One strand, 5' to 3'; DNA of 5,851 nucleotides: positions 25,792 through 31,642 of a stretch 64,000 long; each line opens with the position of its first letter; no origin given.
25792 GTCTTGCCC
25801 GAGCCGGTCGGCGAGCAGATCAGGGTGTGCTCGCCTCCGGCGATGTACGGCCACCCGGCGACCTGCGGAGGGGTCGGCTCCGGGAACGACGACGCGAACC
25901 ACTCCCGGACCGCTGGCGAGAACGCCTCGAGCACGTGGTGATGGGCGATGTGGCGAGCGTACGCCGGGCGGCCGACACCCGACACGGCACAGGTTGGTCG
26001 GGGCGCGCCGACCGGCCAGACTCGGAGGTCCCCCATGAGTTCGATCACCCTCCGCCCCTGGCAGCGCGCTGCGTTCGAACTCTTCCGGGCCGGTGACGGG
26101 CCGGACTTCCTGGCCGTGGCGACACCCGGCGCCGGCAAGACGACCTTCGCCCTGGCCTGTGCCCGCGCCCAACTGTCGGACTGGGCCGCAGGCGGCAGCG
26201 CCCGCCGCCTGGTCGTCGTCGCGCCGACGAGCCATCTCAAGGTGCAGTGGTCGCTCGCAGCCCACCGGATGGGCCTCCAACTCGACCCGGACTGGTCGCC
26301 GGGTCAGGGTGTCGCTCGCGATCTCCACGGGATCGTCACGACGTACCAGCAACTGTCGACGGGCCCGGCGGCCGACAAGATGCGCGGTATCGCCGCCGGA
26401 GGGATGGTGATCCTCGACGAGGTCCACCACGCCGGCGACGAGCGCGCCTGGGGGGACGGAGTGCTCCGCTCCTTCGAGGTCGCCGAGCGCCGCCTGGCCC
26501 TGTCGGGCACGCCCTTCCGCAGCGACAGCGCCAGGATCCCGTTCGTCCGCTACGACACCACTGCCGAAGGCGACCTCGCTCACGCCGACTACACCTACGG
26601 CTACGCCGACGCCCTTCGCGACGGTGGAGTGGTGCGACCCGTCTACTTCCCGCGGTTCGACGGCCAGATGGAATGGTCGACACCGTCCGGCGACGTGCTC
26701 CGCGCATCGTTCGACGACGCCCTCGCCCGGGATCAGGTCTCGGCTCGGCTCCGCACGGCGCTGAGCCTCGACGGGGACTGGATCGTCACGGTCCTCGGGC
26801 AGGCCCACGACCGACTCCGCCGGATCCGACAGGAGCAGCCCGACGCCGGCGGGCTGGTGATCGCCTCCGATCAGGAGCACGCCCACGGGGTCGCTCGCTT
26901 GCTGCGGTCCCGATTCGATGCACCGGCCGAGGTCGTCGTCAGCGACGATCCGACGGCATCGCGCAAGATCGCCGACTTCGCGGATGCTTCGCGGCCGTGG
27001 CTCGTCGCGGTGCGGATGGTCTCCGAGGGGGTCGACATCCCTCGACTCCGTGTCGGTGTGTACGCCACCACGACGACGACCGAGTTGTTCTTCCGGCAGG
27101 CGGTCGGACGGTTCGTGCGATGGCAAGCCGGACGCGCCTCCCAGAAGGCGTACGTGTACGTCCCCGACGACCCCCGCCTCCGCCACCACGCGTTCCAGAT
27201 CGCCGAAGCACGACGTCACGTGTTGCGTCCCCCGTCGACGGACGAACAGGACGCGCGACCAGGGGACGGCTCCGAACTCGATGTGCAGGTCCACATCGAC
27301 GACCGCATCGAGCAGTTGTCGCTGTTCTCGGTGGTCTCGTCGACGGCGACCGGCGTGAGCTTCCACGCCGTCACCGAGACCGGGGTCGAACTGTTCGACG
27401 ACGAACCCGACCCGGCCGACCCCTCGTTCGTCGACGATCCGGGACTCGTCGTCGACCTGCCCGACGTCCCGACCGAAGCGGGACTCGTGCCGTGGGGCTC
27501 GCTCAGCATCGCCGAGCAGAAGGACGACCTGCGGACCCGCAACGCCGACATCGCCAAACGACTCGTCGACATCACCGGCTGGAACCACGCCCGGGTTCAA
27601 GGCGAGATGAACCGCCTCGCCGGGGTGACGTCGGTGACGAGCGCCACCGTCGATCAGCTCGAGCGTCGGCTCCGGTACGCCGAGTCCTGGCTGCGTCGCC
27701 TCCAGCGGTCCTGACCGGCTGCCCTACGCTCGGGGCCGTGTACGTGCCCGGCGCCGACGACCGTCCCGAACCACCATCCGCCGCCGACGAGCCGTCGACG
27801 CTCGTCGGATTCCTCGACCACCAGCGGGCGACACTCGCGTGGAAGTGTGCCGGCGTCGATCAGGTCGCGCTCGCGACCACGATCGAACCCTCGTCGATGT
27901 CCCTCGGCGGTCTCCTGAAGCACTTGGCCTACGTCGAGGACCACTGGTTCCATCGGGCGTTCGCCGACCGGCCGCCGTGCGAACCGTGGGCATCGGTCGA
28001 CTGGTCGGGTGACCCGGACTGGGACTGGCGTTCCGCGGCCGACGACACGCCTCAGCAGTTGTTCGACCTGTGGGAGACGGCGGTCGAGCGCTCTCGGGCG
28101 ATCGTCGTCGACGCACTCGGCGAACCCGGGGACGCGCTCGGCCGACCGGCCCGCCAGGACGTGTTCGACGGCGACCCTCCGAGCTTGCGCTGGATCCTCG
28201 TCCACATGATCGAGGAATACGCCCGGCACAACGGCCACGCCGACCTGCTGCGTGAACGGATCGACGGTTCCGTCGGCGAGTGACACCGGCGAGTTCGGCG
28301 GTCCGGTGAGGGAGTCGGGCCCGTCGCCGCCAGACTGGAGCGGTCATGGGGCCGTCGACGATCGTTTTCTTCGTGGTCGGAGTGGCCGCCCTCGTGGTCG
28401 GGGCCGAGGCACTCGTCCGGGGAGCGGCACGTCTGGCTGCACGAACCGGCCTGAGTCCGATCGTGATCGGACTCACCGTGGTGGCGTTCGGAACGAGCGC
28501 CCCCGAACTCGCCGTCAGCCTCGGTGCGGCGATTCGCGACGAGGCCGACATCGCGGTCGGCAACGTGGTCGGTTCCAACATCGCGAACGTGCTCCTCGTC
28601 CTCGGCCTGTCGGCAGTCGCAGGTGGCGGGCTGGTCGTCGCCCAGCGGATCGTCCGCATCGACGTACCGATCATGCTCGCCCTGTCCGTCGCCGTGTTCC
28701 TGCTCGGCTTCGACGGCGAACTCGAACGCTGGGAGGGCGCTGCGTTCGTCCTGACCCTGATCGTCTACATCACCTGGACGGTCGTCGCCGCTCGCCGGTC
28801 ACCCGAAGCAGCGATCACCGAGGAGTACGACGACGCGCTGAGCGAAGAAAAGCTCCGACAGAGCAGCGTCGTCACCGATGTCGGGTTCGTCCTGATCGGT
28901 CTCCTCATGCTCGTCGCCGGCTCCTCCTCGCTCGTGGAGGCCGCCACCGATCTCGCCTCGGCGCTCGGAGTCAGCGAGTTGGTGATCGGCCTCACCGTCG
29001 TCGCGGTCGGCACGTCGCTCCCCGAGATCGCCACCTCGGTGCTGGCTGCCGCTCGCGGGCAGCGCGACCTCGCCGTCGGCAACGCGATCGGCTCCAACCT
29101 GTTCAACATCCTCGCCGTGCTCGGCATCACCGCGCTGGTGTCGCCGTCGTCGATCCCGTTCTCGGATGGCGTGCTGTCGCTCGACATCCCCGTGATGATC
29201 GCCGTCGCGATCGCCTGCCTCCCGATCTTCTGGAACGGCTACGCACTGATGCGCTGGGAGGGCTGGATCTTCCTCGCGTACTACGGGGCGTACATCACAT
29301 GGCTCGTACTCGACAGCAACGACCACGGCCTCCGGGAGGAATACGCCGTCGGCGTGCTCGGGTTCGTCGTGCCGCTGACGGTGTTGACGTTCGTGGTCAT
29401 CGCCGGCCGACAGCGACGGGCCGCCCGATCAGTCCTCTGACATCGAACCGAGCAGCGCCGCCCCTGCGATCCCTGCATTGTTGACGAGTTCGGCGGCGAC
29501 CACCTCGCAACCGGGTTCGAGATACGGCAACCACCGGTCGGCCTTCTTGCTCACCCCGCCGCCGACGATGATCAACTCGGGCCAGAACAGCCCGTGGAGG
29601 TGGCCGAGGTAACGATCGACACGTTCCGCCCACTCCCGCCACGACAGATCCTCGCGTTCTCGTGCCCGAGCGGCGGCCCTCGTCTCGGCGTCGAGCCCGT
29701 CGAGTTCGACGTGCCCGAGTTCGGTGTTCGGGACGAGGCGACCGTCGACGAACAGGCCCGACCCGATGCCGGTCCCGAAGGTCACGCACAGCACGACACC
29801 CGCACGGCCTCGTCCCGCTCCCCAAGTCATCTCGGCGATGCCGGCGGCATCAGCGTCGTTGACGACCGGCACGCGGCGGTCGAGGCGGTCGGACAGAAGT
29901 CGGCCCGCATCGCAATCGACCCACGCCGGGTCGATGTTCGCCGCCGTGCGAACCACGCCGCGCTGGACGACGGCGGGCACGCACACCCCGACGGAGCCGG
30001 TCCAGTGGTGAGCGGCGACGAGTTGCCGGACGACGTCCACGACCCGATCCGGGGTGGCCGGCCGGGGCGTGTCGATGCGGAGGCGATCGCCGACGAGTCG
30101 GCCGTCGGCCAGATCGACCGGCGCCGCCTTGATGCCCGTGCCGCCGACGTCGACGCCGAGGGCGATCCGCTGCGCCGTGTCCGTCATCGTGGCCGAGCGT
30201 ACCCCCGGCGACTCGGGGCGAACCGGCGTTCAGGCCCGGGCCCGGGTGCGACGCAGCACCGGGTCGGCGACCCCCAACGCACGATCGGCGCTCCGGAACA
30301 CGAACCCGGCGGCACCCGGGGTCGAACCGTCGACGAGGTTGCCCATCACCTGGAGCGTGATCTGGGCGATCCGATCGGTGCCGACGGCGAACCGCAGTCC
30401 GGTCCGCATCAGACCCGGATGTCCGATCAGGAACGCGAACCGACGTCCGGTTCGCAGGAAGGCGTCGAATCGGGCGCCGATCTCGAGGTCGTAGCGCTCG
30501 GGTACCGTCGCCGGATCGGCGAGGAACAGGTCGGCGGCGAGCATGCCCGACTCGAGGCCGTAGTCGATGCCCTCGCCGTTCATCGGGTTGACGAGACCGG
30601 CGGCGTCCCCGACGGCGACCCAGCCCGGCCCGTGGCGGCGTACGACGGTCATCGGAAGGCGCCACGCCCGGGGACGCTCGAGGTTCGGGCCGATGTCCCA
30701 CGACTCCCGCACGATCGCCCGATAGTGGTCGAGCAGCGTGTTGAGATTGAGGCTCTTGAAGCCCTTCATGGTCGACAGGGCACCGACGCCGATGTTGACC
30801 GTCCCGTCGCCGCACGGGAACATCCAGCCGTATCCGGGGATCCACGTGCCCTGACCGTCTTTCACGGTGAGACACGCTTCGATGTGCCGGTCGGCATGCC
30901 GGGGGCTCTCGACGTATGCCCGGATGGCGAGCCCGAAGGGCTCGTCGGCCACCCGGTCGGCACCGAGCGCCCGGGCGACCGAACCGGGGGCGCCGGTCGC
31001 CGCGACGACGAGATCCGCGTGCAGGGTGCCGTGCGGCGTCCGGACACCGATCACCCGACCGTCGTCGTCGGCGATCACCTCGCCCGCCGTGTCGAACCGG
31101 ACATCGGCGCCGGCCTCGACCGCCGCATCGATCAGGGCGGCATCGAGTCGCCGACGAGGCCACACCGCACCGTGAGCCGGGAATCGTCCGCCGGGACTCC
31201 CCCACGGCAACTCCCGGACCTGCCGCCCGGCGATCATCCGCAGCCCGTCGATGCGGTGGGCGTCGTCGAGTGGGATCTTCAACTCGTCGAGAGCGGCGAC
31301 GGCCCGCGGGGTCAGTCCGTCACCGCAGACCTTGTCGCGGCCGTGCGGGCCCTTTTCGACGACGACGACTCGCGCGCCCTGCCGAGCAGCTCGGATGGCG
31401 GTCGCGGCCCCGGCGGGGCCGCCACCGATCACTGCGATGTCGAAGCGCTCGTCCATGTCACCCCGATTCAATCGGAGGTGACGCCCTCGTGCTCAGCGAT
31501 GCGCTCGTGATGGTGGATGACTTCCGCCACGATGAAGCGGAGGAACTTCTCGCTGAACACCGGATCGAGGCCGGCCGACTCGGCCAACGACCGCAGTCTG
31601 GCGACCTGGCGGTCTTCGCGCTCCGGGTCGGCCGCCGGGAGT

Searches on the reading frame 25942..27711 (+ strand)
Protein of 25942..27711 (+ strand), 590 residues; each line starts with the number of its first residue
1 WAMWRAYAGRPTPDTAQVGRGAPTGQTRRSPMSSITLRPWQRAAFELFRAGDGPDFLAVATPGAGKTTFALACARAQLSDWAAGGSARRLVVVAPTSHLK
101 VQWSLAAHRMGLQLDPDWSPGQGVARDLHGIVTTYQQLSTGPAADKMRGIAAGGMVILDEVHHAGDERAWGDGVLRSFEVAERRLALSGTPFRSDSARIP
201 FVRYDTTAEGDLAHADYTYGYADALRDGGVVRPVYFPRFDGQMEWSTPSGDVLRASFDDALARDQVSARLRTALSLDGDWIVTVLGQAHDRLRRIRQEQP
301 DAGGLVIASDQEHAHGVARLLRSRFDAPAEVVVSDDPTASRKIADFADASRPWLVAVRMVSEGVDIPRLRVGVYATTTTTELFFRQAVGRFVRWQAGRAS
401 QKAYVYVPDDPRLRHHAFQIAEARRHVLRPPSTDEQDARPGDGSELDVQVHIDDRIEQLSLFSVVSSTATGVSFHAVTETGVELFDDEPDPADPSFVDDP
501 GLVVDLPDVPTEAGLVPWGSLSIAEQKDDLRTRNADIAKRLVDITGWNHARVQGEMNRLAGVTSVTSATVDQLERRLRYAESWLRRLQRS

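Call 9: search_protein_families(library=pfam, proteins=[window:25942-27711:+], max_evalue=0.00001)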
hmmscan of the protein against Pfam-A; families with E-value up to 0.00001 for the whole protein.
window:25942-27711:+ (590 aa): 2 families
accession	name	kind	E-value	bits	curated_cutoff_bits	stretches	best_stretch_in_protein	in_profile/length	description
PF04851.21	ResIII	-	6.5e-10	39.6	22.5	1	35-193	2-164/164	Type III restriction enzyme, res subunit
PF00270.35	DEAD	-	4.3e-09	36.8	26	1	39-192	2-161/167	DEAD/DEAH box helicase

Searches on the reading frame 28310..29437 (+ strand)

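Call 9: search_protein_families(library=pfam, proteins=[window:28310-29437:+], max_evalue=0.00001)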
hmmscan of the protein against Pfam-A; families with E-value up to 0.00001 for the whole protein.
window:28310-29437:+ (376 aa): 1 family
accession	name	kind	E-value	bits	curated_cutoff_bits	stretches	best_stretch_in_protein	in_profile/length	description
PF01699.29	Na_Ca_ex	-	2.4e-65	219.6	24.9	2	18-158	3-150/151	Sodium/calcium exchanger protein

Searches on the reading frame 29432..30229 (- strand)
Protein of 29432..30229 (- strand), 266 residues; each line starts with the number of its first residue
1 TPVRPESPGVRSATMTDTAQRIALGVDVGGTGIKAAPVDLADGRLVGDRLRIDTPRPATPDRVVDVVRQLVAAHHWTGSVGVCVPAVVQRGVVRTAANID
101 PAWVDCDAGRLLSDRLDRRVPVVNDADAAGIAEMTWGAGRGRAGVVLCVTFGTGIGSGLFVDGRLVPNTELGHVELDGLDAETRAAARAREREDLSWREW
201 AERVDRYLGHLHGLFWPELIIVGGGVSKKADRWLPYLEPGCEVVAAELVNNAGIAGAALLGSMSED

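Call 9: search_protein_families(library=pfam, proteins=[window:29432-30229:-], max_evalue=0.00001)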
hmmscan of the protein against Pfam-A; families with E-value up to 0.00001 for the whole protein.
window:29432-30229:- (266 aa): 1 family
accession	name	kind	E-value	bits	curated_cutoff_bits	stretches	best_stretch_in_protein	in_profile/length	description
PF00480.26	ROK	-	8.6e-24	85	22.9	1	24-177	2-161/294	ROK family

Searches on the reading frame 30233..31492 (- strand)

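Call 10: search_protein_families(library=pfam, proteins=[window:30233-31492:-], max_evalue=0.00001)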
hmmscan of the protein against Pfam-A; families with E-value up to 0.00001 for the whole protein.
window:30233-31492:- (420 aa): 8 families
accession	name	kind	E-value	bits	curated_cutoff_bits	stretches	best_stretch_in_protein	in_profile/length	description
PF01494.25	FAD_binding_3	-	7.4e-17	62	22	1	17-314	2-309/349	FAD binding domain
PF01266.30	DAO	-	2.9e-14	53.8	27.9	2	18-49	1-32/353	FAD dependent oxidoreductase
PF12831.13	FAD_oxidored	-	3.9e-10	40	27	1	18-179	1-156/416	FAD dependent oxidoreductase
PF07992.20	Pyr_redox_2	-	3.7e-08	33.6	26.1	1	17-50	1-31/291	Pyridine nucleotide-disulphide oxidoreductase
PF03486.20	HI0933_like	-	4.2e-08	33.4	50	0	18-56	2-40/244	HI0933-like protein Rossmann domain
PF04820.20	Trp_halogenase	-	9e-08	31.8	21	0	18-74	1-60/458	Tryptophan halogenase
PF00890.30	FAD_binding_2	-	2.3e-07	30.8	20.4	1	18-50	1-33/414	FAD binding domain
PF13450.12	NAD_binding_8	-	2.8e-06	28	21.9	1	21-50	1-30/68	NAD(P)-binding Rossmann-like domain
